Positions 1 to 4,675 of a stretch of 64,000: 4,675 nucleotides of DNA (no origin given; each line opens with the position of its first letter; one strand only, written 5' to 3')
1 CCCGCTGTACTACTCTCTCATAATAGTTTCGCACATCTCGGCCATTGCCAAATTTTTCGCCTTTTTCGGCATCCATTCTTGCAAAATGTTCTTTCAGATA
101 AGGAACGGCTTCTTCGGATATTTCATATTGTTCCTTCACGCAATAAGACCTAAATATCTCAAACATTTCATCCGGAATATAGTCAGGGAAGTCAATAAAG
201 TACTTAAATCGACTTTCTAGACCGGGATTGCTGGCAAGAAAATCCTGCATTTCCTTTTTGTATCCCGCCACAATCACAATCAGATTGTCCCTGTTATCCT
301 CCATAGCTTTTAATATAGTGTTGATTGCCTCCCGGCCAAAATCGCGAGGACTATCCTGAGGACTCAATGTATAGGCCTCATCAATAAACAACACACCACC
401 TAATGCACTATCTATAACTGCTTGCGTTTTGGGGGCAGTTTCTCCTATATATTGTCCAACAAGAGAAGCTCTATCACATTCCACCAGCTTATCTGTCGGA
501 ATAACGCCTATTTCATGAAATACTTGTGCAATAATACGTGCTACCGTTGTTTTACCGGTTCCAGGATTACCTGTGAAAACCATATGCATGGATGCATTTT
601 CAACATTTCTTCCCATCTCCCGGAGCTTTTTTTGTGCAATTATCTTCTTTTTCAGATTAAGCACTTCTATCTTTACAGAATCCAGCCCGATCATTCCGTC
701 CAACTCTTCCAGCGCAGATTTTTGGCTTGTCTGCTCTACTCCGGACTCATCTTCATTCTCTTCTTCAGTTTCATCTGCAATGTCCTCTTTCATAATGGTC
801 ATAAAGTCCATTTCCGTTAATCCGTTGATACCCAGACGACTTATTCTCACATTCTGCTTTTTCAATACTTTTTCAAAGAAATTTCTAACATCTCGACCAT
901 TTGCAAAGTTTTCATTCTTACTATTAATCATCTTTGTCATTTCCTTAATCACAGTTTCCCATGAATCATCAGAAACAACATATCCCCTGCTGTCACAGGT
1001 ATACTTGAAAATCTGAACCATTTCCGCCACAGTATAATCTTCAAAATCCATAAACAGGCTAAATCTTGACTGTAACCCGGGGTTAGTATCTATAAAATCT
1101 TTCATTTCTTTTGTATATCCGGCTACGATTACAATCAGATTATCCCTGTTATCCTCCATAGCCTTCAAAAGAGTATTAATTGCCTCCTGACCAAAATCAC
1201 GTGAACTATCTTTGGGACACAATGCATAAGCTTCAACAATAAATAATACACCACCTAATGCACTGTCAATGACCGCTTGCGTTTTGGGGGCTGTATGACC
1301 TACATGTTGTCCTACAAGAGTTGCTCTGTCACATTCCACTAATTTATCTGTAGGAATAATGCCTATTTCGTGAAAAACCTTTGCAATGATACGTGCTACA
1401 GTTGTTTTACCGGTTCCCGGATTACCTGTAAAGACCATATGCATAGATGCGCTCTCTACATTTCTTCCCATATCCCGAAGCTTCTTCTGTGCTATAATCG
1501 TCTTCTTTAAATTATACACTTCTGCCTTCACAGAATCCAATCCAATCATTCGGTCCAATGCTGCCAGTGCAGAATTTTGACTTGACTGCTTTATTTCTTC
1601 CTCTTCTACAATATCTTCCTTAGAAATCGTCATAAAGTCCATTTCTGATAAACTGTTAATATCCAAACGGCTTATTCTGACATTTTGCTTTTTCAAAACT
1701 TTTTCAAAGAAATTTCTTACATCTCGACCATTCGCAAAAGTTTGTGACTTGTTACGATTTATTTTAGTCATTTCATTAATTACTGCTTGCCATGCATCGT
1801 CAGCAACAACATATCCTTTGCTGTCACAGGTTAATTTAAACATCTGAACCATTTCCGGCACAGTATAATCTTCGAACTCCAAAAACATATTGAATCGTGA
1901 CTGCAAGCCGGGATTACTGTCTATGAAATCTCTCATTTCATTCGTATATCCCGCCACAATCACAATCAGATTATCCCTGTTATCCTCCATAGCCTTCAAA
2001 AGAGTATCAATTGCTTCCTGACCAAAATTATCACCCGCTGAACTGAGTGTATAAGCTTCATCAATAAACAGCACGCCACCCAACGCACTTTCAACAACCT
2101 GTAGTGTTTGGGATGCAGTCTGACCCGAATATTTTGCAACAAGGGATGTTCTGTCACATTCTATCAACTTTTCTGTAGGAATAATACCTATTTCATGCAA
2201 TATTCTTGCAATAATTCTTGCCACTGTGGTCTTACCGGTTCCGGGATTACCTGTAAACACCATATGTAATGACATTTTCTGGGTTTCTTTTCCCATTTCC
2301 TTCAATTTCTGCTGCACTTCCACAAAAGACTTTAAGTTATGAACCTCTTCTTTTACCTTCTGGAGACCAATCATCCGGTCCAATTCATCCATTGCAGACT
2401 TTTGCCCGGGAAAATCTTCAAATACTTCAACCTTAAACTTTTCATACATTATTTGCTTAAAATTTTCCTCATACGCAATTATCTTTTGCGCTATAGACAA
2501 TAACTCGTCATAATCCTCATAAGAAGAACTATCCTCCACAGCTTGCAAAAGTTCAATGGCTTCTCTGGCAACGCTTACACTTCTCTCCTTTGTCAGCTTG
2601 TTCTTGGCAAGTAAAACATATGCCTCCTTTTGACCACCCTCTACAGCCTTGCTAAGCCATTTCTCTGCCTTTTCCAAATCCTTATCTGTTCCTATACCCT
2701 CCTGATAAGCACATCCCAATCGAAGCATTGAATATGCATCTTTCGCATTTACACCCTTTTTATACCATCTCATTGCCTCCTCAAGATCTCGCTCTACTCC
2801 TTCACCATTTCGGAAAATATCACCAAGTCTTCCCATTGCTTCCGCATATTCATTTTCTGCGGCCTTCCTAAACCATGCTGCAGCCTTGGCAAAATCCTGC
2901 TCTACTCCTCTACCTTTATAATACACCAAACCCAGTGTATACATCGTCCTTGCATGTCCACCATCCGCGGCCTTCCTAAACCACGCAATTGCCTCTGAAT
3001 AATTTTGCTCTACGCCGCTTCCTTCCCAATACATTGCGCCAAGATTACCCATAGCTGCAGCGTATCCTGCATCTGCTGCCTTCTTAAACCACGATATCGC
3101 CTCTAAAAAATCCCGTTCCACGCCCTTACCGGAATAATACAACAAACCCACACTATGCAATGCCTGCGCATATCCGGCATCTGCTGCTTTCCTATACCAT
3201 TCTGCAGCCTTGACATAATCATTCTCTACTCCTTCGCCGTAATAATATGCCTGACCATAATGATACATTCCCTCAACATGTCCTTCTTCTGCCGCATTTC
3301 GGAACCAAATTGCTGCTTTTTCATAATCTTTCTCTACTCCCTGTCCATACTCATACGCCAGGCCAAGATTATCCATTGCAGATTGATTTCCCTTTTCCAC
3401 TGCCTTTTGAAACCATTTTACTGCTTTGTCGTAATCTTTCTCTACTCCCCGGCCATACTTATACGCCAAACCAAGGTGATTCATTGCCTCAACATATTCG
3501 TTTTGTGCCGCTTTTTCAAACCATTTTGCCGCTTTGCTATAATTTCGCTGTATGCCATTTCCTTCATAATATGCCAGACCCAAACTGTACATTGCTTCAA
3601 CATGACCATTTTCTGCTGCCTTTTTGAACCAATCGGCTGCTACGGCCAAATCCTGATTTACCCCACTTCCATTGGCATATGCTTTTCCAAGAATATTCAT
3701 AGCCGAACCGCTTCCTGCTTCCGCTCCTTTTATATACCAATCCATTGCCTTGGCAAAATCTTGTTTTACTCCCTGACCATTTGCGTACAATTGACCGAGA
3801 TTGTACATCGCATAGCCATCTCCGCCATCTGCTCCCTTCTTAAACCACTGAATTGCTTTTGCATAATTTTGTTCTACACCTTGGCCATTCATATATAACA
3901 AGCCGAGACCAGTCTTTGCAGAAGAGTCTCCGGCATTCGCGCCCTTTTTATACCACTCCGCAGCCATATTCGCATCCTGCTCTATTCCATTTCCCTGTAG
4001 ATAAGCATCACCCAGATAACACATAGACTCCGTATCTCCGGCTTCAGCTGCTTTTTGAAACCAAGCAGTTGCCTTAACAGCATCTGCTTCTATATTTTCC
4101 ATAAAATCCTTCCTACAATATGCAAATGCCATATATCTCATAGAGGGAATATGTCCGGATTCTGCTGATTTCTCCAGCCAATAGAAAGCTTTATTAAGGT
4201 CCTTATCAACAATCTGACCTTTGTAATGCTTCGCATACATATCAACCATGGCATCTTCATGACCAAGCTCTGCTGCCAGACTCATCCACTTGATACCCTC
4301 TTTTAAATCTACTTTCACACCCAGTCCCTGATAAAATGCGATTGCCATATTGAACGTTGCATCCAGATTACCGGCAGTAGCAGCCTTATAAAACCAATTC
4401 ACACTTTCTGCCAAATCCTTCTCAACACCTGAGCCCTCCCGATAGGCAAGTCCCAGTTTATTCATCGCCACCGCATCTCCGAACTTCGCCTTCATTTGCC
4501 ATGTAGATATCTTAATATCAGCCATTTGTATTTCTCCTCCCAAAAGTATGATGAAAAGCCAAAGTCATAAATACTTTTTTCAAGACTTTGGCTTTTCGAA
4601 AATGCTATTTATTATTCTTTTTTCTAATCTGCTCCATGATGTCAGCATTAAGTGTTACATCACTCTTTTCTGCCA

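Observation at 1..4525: The largest gene in the window is missing from the ORF track: a Sel1-repeat / triple AAA+ protein of at least 1508 aa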

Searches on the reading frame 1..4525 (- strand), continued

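Call 44: find_related_loci(query=P0001, collection=genome_contigs, flank=6000)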
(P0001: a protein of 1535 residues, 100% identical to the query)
Query P0001 (1535 aa) in genome_contigs; peptide patterns used: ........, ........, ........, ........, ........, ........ (x = any residue, [..] = any of these).
23 stretches matched a pattern; 6 encode a relative of the query (tblastn E <= 1e-3); 6 distinct loci.
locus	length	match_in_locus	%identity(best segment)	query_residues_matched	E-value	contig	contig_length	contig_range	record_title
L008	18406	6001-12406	41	701-1534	8e-180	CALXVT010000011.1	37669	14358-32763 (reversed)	MAG: uncultured Clostridia bacterium isolate BRZ_HE__bin18 genome assembly, contig: BRZ_HE__NODE_806_length_37669_cov_7.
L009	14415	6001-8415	32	692-1531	1e-137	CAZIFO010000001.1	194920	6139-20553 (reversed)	MAG TPA_asm: uncultured Treponema sp. isolate SRP313737_co1_165 genome assembly, contig: NODE_52_length_194920_cov_86.70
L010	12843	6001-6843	45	714-1506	1e-56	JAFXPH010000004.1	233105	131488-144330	MAG: Clostridia bacterium isolate RGIG6622 Sheep_Rumen-1__c225092, whole genome shotgun sequence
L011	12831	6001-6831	45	700-1506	3e-60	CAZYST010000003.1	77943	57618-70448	MAG TPA_asm: uncultured Lachnospiraceae bacterium isolate SRP313737_co1_120 genome assembly, contig: NODE_541_length_779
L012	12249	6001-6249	42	16-580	1e-12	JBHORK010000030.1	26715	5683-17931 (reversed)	Verrucomicrobiota bacterium isolate SAG AM-311-M03 NODE_30_length_26715_cov_31.052176, whole genome shotgun sequence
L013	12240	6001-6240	37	239-311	1e-4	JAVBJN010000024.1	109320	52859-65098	MAG: Chitinophagaceae bacterium isolate GLO_MAG_00029 c_000003298949, whole genome shotgun sequence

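Call 64: find_encoding_contigs(protein=P0030, flank=7000, max_places=2)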
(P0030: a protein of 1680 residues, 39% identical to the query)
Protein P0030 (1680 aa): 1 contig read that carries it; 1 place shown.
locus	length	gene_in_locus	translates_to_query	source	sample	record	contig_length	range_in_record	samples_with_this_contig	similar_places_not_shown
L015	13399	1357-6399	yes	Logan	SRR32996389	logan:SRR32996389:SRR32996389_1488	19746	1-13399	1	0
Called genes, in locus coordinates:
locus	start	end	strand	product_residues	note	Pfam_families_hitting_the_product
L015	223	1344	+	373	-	PF04326:SLFN_AlbA_2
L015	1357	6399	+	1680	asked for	PF08238:Sel1 (weak), PF13521:AAA_28 (faint), PF08238:Sel1, PF08238:Sel1, PF00004:AAA, PF17866:AAA_lid_6, PF00004:AAA, PF17866:AAA_lid_6, +10 more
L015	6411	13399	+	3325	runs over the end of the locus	PF14353:CpXC, PF08238:Sel1 (weak), PF14353:CpXC, PF13195:DUF4011, PF13086:AAA_11 (weak), PF13086:AAA_11 (weak), PF13087:AAA_12, PF18741:MTES_1575, +2 more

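Call 65: find_encoding_contigs(protein=P0042, flank=6000, max_places=2)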
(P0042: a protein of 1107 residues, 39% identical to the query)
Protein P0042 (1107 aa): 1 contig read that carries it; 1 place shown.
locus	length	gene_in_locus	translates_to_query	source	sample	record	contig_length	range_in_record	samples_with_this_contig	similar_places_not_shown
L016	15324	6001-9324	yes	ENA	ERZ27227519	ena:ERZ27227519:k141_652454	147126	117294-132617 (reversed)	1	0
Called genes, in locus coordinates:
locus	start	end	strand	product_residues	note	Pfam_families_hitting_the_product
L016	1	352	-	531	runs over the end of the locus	PF00012:HSP70, PF06723:MreB_Mbl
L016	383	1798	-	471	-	PF00059:Lectin_C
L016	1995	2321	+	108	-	-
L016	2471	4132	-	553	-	PF00365:PFK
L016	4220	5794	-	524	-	PF01935:DUF87, PF05872:HerA_C, PF12846:AAA_10 (faint)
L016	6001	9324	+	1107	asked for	PF05496:RuvB_N (faint), PF08238:Sel1, PF08238:Sel1, PF20720:nSTAND3 (weak), PF00004:AAA, PF17866:AAA_lid_6, PF00004:AAA, PF17866:AAA_lid_6, +10 more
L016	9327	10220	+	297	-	PF00892:EamA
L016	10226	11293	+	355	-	PF00004:AAA, PF07728:AAA_5 (weak)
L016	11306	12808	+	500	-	PF05524:PEP-utilisers_N, PF00391:PEP-utilizers, PF02896:PEP-utilizers_C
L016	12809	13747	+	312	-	PF00480:ROK, PF01869:BcrAD_BadFG (faint)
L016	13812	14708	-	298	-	PF00892:EamA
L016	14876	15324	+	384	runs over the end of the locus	PF07905:PucR, PF17853:GGDEF_2 (weak), PF13556:HTH_30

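Call 66: find_encoding_contigs(protein=P0013, flank=6000, max_places=2)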
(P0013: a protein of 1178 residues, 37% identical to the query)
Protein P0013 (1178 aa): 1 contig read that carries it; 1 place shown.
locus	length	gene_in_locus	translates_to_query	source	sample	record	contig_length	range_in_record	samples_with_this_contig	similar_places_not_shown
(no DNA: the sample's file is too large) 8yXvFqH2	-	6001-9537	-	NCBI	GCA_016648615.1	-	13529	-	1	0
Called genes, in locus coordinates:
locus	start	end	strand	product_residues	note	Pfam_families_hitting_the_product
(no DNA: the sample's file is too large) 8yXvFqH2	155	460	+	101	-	-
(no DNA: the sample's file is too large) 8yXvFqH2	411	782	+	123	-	-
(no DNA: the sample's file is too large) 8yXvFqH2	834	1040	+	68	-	-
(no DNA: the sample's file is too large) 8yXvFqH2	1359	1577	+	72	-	-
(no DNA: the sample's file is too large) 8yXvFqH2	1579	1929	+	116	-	-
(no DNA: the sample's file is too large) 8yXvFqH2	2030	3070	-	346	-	PF12762:DDE_Tnp_IS1595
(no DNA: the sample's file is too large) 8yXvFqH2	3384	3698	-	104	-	PF12844:HTH_19, PF13560:HTH_31, PF01381:HTH_3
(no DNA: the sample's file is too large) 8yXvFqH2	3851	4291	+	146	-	-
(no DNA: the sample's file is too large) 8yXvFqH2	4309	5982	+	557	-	PF13240:Zn_Ribbon_1 (weak), PF08378:NERD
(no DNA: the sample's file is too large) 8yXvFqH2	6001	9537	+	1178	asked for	PF08238:Sel1, PF00158:Sigma54_activat (faint), PF08238:Sel1, PF13245:AAA_19 (faint), PF00004:AAA, PF17866:AAA_lid_6, PF00004:AAA, PF17866:AAA_lid_6, +8 more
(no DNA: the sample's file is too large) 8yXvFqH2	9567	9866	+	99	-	-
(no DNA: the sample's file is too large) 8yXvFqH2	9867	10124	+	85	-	PF15970:HicB-like_2 (weak), PF15919:HicB_lk_antitox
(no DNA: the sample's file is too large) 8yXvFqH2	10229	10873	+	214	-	-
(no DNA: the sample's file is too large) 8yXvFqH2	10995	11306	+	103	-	-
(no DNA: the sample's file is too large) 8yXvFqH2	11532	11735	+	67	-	-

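Call 72: search_protein_families(library=phrogs, proteins=[P0001], max_evalue=0.001)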
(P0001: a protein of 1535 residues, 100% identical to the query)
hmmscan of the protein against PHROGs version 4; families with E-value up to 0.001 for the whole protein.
P0001 (1535 aa): 32 families (the best 25 are shown)
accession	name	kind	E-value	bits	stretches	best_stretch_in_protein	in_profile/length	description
phrog_8741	-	unknown function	2.4e-222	739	6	476-651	97-273/380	-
phrog_4339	-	unknown function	7.7e-116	389.4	3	980-1258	279-541/552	-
phrog_3757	-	unknown function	6.3e-45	155.2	3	650-921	23-290/367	-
phrog_5846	-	DNA, RNA and nucleotide metabolism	1.2e-31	111.3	3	715-917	15-186/380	clamp loader of DNA polymerase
phrog_168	-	DNA, RNA and nucleotide metabolism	4.9e-30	106.3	3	738-932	30-205/314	clamp loader of DNA polymerase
phrog_4871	-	other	1.6e-22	80.7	3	706-925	166-397/764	ATP-dependent protease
phrog_10401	-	other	6.6e-22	79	3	1273-1386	426-529/667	ATPase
phrog_9172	-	unknown function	4.8e-19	69.6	2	747-932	103-288/509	-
phrog_7485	-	unknown function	1.7e-14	54.6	0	712-776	189-251/430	-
phrog_2071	-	other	1.2e-12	49.2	0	1028-1107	17-64/282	ATPase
phrog_50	-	DNA, RNA and nucleotide metabolism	4.2e-12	46.9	0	1006-1049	342-391/570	DnaC-like helicase loader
phrog_139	-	other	1.6e-10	41.9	0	728-776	58-107/342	deoxynucleoside monophosphate kinase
phrog_1979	-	unknown function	1.3e-09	38.8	0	711-837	90-215/380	-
phrog_11838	-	DNA, RNA and nucleotide metabolism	2.1e-09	38.1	0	1297-1418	25-136/420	clamp loader of DNA polymerase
phrog_1297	-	other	2.3e-09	37.7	0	1297-1362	10-73/356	ATPase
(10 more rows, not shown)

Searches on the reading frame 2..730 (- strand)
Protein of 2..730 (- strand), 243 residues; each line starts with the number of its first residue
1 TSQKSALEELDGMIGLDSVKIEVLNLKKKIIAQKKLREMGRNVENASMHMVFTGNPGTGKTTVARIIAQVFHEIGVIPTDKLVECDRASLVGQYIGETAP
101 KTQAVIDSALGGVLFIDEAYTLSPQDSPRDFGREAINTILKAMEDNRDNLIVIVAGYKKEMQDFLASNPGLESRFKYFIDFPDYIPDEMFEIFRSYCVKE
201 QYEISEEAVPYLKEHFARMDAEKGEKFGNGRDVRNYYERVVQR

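Call 39: search_protein_representatives(protein=window:2-730:-)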
Query: 243 residues. Proteins with E-value up to 0.001 (for the whole library): 23750; up to 1e-10: 18990; up to 1e-30: 11228. The best 150 are listed.
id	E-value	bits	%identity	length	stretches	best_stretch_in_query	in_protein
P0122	0.0e+00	1378.7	40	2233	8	6-243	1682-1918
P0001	0.0e+00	1192.5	77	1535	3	1-243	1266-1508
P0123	0.0e+00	1177.9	46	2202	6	5-242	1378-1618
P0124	0.0e+00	1011.2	46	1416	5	2-242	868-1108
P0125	1.4e-273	917.8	49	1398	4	3-242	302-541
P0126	6.9e-273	915.6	44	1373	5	5-240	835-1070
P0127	5.7e-256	860.3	42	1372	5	3-242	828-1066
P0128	1.8e-253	852.0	43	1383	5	4-240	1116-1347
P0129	1.9e-248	835.6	48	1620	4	8-241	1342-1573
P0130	4.3e-248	834.5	40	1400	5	6-243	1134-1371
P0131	1.4e-247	832.8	47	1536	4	5-242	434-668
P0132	2.9e-244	822.0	40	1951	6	2-242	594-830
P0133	1.0e-242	816.9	48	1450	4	8-241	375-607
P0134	1.2e-242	816.6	40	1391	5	5-243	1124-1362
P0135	3.2e-239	805.5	49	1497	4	5-241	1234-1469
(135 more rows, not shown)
